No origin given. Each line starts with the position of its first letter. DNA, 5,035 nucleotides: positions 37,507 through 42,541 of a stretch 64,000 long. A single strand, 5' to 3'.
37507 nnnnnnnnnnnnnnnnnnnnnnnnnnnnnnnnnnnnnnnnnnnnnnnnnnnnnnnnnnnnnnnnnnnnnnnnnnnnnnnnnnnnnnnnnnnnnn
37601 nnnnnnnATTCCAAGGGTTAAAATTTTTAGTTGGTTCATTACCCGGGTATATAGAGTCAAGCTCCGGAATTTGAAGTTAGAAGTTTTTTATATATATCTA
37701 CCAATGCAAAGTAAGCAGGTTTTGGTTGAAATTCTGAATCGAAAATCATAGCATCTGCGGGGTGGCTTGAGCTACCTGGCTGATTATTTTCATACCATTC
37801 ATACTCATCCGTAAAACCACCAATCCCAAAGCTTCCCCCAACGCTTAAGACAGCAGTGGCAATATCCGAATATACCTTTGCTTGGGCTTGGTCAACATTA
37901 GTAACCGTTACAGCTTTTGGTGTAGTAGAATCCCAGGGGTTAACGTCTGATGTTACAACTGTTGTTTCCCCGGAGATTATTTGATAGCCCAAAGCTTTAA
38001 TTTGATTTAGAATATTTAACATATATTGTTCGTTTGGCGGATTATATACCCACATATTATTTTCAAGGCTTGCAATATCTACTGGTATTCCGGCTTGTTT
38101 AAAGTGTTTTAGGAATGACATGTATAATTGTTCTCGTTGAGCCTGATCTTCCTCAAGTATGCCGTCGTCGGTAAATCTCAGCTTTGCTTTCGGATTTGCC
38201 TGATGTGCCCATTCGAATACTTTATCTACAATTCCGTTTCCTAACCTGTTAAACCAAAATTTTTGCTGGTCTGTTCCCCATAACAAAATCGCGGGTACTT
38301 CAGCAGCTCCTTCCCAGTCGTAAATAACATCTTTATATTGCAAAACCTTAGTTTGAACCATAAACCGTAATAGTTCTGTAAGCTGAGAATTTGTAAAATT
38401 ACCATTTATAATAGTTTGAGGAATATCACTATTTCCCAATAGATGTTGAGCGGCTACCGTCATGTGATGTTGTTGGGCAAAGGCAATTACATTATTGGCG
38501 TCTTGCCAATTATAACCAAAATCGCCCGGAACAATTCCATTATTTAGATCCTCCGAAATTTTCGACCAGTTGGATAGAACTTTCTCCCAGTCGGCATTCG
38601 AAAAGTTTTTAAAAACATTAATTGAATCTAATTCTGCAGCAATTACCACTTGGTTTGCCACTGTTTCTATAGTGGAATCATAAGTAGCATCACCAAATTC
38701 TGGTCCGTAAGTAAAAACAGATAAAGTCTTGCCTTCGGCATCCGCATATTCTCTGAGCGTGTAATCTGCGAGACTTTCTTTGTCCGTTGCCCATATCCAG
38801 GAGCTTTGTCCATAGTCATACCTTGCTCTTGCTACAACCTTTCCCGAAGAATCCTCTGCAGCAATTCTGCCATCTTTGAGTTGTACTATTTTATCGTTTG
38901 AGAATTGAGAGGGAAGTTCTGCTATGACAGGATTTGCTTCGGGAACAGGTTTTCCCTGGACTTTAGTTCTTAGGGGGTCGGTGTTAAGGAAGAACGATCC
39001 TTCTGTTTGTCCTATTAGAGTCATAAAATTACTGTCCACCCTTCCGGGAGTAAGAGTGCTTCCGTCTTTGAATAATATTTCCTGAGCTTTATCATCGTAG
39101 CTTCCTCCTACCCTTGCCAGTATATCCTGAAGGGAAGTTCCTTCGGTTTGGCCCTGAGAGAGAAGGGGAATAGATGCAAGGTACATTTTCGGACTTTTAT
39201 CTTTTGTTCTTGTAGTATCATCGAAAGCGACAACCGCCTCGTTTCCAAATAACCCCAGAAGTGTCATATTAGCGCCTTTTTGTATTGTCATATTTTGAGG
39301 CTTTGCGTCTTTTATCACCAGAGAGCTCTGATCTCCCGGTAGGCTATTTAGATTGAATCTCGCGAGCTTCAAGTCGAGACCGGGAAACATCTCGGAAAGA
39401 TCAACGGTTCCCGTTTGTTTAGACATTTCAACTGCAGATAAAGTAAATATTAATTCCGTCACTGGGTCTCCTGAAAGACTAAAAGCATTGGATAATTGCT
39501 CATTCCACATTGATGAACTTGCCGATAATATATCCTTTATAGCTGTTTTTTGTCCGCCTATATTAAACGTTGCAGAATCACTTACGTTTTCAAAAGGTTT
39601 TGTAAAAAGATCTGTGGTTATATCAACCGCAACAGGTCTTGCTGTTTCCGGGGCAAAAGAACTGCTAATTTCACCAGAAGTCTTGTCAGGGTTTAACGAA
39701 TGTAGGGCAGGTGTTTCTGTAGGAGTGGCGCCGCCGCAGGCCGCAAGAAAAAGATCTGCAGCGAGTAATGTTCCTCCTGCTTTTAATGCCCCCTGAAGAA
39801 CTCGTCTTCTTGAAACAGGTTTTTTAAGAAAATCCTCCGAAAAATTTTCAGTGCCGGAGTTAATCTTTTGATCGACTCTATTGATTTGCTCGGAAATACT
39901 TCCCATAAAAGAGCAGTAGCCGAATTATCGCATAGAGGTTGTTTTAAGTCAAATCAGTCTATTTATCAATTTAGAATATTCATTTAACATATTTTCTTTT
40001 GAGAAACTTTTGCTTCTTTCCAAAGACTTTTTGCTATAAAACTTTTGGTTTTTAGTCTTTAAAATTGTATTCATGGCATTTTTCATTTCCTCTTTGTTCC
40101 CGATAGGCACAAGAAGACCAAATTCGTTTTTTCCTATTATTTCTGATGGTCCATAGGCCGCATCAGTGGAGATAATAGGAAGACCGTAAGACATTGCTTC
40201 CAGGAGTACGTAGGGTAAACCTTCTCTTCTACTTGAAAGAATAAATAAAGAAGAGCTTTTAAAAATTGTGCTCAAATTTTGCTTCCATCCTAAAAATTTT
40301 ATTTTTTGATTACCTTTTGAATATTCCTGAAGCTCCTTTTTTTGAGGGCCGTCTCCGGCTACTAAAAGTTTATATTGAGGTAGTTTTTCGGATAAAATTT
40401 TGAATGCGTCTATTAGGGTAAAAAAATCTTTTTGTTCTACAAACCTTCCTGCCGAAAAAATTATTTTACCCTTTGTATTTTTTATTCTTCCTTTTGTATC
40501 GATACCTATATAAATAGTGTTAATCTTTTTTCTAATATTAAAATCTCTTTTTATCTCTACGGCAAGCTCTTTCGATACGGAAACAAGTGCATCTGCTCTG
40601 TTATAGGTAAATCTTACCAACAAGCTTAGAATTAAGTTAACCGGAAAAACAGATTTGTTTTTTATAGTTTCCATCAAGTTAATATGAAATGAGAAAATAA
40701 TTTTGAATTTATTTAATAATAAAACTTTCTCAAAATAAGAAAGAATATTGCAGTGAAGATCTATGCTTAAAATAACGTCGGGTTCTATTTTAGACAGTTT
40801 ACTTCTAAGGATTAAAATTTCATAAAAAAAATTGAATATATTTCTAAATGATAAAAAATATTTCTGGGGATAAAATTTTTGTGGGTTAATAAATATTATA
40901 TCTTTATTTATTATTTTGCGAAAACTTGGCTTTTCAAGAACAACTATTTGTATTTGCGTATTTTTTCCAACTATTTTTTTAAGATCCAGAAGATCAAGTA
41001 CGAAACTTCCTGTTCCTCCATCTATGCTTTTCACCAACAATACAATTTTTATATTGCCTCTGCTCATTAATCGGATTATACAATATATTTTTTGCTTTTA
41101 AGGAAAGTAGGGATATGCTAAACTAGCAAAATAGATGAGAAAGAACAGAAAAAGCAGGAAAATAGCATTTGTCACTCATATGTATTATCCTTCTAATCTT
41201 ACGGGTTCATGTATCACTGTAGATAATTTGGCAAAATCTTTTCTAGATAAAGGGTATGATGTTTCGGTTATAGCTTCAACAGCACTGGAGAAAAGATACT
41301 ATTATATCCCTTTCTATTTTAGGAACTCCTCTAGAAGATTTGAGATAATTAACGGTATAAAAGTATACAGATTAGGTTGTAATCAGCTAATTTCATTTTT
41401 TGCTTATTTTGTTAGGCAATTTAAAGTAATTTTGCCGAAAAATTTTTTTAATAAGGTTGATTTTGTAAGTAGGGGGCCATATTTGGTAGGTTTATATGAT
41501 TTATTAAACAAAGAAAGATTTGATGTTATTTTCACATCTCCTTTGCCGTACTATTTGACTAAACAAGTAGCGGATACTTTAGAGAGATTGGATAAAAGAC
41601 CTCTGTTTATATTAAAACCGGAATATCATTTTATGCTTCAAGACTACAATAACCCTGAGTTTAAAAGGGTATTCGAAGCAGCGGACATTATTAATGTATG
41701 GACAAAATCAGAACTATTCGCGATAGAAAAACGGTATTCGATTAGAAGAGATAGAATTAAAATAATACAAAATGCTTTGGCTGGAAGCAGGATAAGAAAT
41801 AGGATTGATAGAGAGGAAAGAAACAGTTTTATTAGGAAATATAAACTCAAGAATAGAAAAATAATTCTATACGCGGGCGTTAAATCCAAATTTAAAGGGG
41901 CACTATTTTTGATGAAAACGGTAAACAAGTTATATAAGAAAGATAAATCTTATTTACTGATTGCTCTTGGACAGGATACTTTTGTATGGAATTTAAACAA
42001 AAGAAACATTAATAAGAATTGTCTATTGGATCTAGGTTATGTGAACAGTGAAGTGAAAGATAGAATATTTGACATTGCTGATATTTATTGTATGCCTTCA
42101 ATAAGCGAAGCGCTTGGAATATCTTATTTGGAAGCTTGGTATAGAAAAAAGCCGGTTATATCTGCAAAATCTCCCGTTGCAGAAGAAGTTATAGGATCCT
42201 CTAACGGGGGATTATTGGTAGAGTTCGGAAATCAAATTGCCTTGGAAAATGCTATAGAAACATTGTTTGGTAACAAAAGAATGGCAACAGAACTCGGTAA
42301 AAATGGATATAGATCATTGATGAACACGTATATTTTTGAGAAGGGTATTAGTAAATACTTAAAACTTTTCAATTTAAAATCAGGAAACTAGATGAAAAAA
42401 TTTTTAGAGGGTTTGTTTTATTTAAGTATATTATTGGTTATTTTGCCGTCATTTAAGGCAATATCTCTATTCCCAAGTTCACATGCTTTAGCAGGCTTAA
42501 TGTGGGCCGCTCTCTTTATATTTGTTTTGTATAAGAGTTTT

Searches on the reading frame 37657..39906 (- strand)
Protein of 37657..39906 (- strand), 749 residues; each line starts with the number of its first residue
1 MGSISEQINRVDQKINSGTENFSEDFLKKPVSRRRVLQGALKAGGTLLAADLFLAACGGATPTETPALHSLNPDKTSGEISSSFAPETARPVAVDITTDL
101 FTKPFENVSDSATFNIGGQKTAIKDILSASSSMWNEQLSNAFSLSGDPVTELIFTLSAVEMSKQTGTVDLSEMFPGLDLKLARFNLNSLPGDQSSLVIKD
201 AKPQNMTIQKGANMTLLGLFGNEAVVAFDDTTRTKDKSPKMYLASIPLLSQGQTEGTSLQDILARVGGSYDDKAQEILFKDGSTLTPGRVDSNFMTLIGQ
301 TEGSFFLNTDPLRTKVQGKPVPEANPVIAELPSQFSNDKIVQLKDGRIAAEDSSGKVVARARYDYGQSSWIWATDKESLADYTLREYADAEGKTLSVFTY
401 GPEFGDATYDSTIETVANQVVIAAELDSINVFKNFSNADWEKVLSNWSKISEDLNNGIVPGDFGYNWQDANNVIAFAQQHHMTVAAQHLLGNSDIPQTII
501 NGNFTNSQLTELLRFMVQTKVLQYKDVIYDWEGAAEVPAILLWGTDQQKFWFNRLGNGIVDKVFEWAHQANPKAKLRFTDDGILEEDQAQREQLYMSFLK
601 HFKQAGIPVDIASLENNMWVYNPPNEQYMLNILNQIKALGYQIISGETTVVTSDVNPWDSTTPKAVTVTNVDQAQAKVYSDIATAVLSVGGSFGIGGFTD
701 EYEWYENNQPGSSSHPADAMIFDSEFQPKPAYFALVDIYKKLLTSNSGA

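Call 50: search_protein_families(library=pfam, proteins=[window:37657-39906:-], max_evalue=0.001)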
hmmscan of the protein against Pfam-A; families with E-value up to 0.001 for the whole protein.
window:37657-39906:- (749 aa): 1 family
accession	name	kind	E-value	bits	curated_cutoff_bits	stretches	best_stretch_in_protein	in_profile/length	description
PF00331.26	Glyco_hydro_10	-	2e-28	100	22.1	1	455-737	55-310/311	Glycosyl hydrolase family 10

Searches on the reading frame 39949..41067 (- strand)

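Call 70: search_protein_families(library=pfam, proteins=[window:39949-41067:-], max_evalue=0.00001)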
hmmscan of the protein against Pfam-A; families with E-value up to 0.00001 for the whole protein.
window:39949-41067:- (372 aa): 4 families
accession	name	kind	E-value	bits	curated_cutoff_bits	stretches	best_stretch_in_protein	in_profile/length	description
PF00534.26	Glycos_transf_1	-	3.8e-36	124.7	26.4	1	196-340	11-160/172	Glycosyl transferases group 1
PF13692.12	Glyco_trans_1_4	-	2.2e-31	109.5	27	1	201-337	2-141/142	Glycosyl transferases group 1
PF13439.12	Glyco_transf_4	-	1.3e-10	42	28.5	1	68-191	45-168/170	Glycosyltransferase Family 4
PF20706.3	GT4-conflict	-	1.8e-06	27.6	26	1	156-302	145-312/385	Family 4 Glycosyltransferase in conflict systems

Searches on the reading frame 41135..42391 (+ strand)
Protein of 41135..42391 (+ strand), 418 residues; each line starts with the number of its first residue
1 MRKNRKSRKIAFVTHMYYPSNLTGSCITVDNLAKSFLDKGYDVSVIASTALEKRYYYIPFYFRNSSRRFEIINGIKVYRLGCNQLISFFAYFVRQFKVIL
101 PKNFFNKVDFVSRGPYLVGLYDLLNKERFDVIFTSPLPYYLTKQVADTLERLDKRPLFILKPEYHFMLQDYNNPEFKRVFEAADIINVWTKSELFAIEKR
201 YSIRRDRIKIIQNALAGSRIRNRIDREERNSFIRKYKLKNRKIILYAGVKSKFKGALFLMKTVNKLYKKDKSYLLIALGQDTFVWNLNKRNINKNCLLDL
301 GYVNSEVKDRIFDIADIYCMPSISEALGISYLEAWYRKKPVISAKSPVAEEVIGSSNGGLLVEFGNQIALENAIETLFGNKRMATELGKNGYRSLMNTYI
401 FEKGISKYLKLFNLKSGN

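Call 70: search_protein_families(library=pfam, proteins=[window:41135-42391:+], max_evalue=0.00001)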
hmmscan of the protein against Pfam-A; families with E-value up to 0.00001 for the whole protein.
window:41135-42391:+ (418 aa): 2 families
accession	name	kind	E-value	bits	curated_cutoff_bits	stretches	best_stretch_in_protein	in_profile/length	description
PF00534.26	Glycos_transf_1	-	7.8e-23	81.3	26.4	1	233-393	6-171/172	Glycosyl transferases group 1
PF13692.12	Glyco_trans_1_4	-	5.6e-15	56.3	27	1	242-379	2-141/142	Glycosyl transferases group 1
